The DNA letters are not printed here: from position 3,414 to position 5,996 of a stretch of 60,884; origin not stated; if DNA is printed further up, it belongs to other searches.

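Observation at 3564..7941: Two unusual fusions in a two-gene unit: HTH-cupin regulator fused to an acyl-CoA synthetase, then an activase fused to a 2-hydroxyacyl-CoA-dehydratase-type domain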

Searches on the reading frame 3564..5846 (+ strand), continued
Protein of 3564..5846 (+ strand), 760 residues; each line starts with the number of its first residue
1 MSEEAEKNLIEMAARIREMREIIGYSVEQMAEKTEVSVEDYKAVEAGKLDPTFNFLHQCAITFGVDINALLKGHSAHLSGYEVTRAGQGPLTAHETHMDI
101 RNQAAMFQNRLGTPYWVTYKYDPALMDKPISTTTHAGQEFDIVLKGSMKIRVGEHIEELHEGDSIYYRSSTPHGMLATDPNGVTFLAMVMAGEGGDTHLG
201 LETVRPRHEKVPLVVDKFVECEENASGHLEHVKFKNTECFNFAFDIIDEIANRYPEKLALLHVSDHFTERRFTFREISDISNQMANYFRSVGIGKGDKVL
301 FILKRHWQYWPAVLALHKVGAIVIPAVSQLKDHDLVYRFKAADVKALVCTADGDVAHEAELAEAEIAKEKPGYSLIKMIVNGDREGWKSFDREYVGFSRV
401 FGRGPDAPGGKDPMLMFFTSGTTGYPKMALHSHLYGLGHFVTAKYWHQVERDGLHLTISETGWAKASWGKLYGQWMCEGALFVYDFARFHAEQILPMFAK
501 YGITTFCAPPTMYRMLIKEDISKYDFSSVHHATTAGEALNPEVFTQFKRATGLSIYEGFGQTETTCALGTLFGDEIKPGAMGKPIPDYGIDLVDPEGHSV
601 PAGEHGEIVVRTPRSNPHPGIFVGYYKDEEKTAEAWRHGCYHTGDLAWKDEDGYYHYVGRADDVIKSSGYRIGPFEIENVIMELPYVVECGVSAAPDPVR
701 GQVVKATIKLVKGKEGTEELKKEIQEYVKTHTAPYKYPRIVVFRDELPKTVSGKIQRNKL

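Call 70: search_protein_families(library=ncbifam, proteins=[L088:7875-9041:+], max_evalue=0.00001)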
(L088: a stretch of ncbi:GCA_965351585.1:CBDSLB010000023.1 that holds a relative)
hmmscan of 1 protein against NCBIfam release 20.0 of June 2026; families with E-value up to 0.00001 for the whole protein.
L088:7875-9041:+ (388 aa): 21 families
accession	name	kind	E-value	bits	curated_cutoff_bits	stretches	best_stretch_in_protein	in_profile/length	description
TIGR01327.1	PGDH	equivalog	1.8e-71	241.6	454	1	27-314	36-320/525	phosphoglycerate dehydrogenase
NF008759.0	PRK11790.1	equivalog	3.3e-57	194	404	1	28-387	51-409/410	phosphoglycerate dehydrogenase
NF009714.1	PRK13243.1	equivalog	1.1e-33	117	455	1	27-293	41-311/332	glyoxylate reductase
NF006263.0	PRK08410.1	equivalog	6.7e-29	101.3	389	1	5-297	16-309/311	D-2-hydroxyacid dehydrogenase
NF005027.0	PRK06436.1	equivalog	1.6e-28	99.7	261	1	47-306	46-293/303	2-hydroxyacid dehydrogenase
NF011938.0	PRK15409.1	equivalog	2.5e-27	95.7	492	1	25-305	39-319/324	glyoxylate/hydroxypyruvate reductase GhrB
NF041369.1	Dhydh_Halo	equivalog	4.5e-27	95.1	400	1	26-304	35-304/305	D-2-hydroxyacid dehydrogenase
NF005069.0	PRK06487.1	equivalog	2.2e-26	92.7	448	1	41-249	58-256/320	2-hydroxyacid dehydrogenase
NF005750.0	PRK07574.1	equivalog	8.3e-25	87.6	329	1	50-258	114-315/386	NAD-dependent formate dehydrogenase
NF005387.0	PRK06932.1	equivalog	4.8e-24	84.9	492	1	47-249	64-253/314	2-hydroxyacid dehydrogenase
NF001309.0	PRK00257.1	equivalog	8e-21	74.4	434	1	129-255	109-233/379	4-phosphoerythronate dehydrogenase PdxB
NF006374.0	PRK08605.1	subfamily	1.7e-19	70.1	356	1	54-249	73-256/332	D-lactate dehydrogenase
NF000492.1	vanH_gen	exception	7e-18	64.8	540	1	127-249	132-245/312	D-lactate dehydrogenase VanH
NF000371.1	vanH_Agroup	exception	1.1e-14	54.4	700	1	128-249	138-250/322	VanH-A/VanH-Pt family D-lactate dehydrogenase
NF000004.1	vanH-D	exception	2.6e-14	53.1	550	1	130-248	141-250/323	D-lactate dehydrogenase VanH-D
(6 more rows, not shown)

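Call 71: search_solved_structures(query=L088:7875-9041:+, max_evalue=1e-20)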
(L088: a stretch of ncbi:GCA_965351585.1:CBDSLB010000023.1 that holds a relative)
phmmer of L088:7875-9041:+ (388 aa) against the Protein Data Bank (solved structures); distinct sequences matched with E-value up to 1e-20: 51.
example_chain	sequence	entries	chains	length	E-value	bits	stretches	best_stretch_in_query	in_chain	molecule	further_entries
6plf_A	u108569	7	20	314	2.5e-40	142.4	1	28-291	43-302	D-3-phosphoglycerate dehydrogenase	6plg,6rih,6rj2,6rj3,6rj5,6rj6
6cwa_A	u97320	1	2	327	2.8e-40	142.2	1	28-291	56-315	D-3-phosphoglycerate dehydrogenase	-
7cvp_A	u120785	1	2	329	2.9e-40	142.1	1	28-291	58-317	D-3-phosphoglycerate dehydrogenase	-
2g76_A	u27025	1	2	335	3.1e-40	142.1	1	28-291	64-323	D-3-phosphoglycerate dehydrogenase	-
7dkm_A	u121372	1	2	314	3.3e-40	142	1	28-286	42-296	D-3-phosphoglycerate dehydrogenase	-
7ewh_A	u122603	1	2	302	3.7e-40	141.8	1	28-285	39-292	D-3-phosphoglycerate dehydrogenase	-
5n6c_A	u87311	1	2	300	3.9e-40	141.7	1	28-285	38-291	D-3-phosphoglycerate dehydrogenase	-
3ddn_A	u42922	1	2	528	7.7e-39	137.5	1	30-305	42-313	D-3-phosphoglycerate dehydrogenase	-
1ygy_A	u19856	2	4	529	7.7e-39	137.5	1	30-305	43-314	D-3-phosphoglycerate dehydrogenase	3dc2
27ws_A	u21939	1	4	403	1.3e-36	130.2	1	26-387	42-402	D-3-phosphoglycerate dehydrogenase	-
1sc6_A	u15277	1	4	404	1.7e-36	129.7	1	42-385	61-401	D-3-phosphoglycerate dehydrogenase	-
2p9c_A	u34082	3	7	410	2.2e-36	129.4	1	42-385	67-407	D-3-phosphoglycerate dehydrogenase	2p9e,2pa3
2p9g_A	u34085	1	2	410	2.8e-36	129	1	42-385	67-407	D-3-phosphoglycerate dehydrogenase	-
1psd_A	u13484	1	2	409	7e-36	127.7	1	42-385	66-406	D-3-PHOSPHOGLYCERATE DEHYDROGENASE (PHOSPHOGLYCERATE DEHYDROGENASE)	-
1yba_A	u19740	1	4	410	7.1e-36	127.7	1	42-385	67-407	D-3-phosphoglycerate dehydrogenase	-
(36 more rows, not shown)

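Call 79: find_encoding_contigs(protein=P0012, flank=5000, max_places=1)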
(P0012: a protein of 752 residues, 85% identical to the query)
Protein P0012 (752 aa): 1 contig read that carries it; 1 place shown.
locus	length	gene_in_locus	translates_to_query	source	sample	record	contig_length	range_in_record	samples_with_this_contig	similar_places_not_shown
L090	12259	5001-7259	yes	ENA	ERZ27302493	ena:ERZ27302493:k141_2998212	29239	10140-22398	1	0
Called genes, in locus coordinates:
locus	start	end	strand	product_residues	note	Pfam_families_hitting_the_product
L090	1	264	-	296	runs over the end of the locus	-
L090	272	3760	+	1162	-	PF17389:Bac_rhamnosid6H, PF00295:Glyco_hydro_28, PF13229:Beta_helix (faint), PF00295:Glyco_hydro_28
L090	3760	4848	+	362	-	PF00392:GntR, PF13377:Peripla_BP_3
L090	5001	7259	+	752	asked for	PF12844:HTH_19 (weak), PF07883:Cupin_2, PF00501:AMP-binding, PF13193:AMP-binding_C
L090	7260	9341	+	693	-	PF01869:BcrAD_BadFG, PF06050:HGD-D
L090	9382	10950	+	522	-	PF09820:AAA-ATPase_like, PF08011:PDDEXK_9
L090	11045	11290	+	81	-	-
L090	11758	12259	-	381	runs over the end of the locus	PF13808:DDE_Tnp_1_assoc, PF01609:DDE_Tnp_1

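Call 80: find_encoding_contigs(protein=P0021, flank=5000, max_places=1)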
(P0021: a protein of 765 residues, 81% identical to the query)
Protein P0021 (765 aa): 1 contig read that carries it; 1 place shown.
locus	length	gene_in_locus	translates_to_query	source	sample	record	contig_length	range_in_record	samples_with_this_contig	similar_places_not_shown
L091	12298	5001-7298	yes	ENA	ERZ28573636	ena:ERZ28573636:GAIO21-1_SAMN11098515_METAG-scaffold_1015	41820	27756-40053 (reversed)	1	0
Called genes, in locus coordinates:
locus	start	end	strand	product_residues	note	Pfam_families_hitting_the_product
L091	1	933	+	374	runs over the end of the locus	-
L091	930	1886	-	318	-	PF00551:Formyl_trans_N, PF02911:Formyl_trans_C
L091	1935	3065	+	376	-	PF01263:Aldose_epim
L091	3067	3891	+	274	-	-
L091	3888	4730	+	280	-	PF17930:LpxI_N, PF06230:LpxI_C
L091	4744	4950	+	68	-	-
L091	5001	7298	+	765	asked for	PF01381:HTH_3, PF12844:HTH_19, PF13560:HTH_31 (weak), PF07883:Cupin_2, PF00501:AMP-binding, PF13193:AMP-binding_C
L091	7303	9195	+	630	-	PF01522:Polysacc_deac_1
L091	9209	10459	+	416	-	PF00919:UPF0004, PF04055:Radical_SAM, PF18693:TRAM_2 (weak)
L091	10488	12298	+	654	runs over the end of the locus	PF00005:ABC_tran, PF02463:SMC_N (faint), PF13555:AAA_29 (faint), PF13304:AAA_21 (faint), PF16326:ABC_tran_CTD (faint), PF12848:ABC_tran_Xtn, PF00005:ABC_tran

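Call 81: find_encoding_contigs(protein=P0052, flank=5000, max_places=1)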
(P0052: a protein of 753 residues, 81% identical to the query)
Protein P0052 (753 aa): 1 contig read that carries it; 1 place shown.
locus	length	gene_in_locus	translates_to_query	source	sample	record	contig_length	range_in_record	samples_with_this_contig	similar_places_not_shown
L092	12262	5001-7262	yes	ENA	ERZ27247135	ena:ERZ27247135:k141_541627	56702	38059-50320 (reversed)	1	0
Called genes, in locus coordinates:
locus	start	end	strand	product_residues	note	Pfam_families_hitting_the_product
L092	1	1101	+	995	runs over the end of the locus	PF08334:T2SSG, PF02837:Glyco_hydro_2_N (weak), PF22666:Glyco_hydro_2_N2, PF02836:Glyco_hydro_2_C, PF16355:DUF4982, PF18565:Glyco_hydro2_C5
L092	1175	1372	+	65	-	-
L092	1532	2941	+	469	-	PF01541:GIY-YIG (weak), PF27096:UvrC_M, PF02151:UVR, PF08459:UvrC_RNaseH_dom, PF14520:HHH_5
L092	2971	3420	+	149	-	PF05099:TerB (faint)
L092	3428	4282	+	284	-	PF05681:Fumerase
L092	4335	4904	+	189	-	PF05683:Fumerase_C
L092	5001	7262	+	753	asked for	PF12844:HTH_19 (weak), PF13560:HTH_31 (weak), PF07883:Cupin_2, PF00501:AMP-binding, PF13193:AMP-binding_C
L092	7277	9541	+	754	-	PF12844:HTH_19 (faint), PF07883:Cupin_2, PF00501:AMP-binding, PF13193:AMP-binding_C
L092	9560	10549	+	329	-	PF05496:RuvB_N, PF00004:AAA, PF07728:AAA_5 (faint), PF17864:AAA_lid_4, PF05491:WHD_RuvB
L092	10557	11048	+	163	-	-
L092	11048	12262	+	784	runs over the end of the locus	PF02574:S-methyl_trans, PF00809:Pterin_bind, PF02607:B12-binding_2, PF02310:B12-binding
